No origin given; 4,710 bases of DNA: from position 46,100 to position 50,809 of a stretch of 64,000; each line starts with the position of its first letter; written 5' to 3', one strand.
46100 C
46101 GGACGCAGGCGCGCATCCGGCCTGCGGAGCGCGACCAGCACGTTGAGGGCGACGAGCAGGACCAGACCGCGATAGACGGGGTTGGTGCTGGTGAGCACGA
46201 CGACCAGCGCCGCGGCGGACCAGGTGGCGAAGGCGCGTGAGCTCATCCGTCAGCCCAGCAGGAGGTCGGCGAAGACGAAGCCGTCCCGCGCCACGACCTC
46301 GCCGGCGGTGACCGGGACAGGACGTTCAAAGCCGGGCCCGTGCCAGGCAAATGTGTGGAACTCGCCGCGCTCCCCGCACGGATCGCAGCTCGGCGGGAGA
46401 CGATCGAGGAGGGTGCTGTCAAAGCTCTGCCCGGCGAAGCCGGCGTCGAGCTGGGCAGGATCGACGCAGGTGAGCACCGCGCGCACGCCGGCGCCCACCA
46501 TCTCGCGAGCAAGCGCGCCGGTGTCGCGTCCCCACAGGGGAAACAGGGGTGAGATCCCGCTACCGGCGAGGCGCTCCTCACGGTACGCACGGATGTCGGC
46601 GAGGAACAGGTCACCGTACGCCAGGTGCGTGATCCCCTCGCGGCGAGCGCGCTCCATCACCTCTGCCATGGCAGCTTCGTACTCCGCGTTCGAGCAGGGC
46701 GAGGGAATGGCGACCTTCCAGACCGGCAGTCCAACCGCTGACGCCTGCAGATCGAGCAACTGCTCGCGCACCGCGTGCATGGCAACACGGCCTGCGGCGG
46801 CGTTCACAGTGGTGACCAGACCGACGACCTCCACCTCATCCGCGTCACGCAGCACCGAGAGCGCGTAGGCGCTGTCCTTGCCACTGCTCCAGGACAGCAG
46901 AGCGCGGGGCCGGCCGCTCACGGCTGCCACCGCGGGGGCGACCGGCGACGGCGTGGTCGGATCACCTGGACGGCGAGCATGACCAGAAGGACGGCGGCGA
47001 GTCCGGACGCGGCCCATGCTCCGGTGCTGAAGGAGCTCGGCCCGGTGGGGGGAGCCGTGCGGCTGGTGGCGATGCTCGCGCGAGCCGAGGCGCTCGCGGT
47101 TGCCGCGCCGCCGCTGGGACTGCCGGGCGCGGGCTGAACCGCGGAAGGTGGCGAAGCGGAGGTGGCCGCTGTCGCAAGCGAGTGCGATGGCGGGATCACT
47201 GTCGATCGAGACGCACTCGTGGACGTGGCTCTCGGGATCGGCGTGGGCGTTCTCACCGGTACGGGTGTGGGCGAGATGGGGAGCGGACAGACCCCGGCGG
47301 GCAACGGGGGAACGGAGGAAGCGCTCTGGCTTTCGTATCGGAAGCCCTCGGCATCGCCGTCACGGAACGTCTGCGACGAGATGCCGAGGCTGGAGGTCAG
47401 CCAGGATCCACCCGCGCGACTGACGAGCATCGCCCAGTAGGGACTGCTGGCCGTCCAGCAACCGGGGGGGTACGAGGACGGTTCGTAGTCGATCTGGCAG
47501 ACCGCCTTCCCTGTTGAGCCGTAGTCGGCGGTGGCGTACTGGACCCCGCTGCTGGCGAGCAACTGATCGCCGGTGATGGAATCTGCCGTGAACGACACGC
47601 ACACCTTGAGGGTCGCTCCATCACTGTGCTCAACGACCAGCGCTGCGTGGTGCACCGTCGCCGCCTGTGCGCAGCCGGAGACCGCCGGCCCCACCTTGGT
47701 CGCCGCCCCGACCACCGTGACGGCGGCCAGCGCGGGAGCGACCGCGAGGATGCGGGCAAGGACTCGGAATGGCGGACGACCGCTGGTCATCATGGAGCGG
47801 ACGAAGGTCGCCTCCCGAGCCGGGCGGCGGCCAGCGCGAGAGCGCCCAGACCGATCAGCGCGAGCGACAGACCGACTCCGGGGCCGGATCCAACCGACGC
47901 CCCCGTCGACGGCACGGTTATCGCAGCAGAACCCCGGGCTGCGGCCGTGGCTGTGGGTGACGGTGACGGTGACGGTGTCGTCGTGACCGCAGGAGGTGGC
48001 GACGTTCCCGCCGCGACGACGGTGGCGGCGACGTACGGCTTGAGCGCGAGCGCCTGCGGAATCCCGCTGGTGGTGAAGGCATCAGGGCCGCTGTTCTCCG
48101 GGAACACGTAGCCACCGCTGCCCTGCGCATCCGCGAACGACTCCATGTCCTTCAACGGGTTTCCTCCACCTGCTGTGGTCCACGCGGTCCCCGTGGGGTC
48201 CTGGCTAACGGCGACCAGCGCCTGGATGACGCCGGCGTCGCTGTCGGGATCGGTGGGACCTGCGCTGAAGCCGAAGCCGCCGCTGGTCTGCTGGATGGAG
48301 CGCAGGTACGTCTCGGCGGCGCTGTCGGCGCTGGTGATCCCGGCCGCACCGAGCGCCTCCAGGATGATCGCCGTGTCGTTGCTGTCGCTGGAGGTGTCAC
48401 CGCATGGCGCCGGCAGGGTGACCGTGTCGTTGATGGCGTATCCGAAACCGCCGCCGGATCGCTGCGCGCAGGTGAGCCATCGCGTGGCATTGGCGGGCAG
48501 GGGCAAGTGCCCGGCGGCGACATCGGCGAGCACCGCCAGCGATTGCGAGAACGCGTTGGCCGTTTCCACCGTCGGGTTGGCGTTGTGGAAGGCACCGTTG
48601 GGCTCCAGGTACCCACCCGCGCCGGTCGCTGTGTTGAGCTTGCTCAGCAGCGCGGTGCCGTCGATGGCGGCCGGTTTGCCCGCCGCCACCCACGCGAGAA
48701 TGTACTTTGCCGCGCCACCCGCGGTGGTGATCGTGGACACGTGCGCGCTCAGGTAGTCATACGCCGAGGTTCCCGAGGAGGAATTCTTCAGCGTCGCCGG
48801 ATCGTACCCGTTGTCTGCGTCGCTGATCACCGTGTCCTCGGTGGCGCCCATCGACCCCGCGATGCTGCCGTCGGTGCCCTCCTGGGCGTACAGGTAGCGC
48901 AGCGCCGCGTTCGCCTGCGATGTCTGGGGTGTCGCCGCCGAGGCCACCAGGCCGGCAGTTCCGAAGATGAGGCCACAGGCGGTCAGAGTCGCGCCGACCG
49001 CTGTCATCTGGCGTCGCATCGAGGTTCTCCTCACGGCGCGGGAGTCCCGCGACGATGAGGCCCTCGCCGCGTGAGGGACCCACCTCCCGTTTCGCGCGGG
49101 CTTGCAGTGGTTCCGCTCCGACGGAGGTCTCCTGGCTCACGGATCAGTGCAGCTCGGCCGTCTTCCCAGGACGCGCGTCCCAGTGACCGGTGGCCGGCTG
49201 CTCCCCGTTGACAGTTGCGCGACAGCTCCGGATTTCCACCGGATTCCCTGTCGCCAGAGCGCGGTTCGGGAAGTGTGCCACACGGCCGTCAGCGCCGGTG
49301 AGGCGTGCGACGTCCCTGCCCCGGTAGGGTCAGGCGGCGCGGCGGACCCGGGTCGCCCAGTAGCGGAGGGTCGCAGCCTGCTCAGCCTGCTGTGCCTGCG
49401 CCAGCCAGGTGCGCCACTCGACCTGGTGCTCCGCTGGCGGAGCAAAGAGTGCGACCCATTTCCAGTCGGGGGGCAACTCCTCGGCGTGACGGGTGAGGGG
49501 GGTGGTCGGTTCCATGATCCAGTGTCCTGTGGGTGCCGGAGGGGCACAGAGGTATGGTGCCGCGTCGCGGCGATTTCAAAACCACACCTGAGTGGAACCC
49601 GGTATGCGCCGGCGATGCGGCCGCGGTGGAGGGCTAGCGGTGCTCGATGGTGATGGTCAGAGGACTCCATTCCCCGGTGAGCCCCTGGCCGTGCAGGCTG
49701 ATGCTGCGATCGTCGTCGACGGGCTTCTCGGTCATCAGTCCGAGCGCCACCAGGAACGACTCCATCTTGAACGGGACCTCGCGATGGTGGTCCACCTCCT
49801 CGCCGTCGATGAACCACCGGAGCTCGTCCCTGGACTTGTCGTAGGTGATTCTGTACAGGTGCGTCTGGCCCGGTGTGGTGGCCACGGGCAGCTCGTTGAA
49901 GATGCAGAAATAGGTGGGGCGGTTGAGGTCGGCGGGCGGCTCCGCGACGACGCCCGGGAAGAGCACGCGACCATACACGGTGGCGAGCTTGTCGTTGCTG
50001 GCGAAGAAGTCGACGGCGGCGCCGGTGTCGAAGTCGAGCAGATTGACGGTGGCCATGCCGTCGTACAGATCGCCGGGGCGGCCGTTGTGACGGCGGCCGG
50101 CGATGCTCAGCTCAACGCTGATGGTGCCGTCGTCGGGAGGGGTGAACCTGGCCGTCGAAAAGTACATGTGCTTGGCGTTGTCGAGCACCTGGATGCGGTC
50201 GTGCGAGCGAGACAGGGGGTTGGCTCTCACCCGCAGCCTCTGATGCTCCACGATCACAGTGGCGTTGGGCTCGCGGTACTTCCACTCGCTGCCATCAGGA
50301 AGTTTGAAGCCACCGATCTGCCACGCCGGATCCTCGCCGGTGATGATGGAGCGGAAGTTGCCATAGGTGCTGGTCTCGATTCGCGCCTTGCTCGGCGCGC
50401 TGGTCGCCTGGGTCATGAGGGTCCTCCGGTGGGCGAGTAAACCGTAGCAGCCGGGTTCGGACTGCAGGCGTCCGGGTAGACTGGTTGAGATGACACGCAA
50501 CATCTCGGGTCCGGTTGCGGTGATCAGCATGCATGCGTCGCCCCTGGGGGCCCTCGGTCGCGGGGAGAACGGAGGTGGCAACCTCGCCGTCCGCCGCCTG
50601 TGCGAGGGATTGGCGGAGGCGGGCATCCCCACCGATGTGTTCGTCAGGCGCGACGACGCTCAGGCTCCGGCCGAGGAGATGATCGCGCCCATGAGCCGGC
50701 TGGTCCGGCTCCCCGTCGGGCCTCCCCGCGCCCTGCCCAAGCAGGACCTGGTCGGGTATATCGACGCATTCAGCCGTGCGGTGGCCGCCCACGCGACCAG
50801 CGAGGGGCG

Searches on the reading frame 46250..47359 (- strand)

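Call 97: search_protein_families(library=pfam, proteins=[window:46250-47359:-], max_evalue=0.00001)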
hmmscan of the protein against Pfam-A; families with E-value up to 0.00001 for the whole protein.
window:46250-47359:- (369 aa): 1 family
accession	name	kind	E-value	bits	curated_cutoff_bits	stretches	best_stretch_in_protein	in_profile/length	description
PF01902.24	Diphthami_syn_2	-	8e-23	81.5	23.2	1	155-353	5-201/219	Diphthamide synthase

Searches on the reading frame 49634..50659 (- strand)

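Call 97: search_protein_families(library=pfam, proteins=[window:49634-50659:-], max_evalue=0.00001)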
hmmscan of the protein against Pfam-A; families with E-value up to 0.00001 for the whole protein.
window:49634-50659:- (341 aa): 1 family
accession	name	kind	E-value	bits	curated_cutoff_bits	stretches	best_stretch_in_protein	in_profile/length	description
PF19559.6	DUF6081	-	1e-57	195.9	25.9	1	111-339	6-271/272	Family of unknown function (DUF6081)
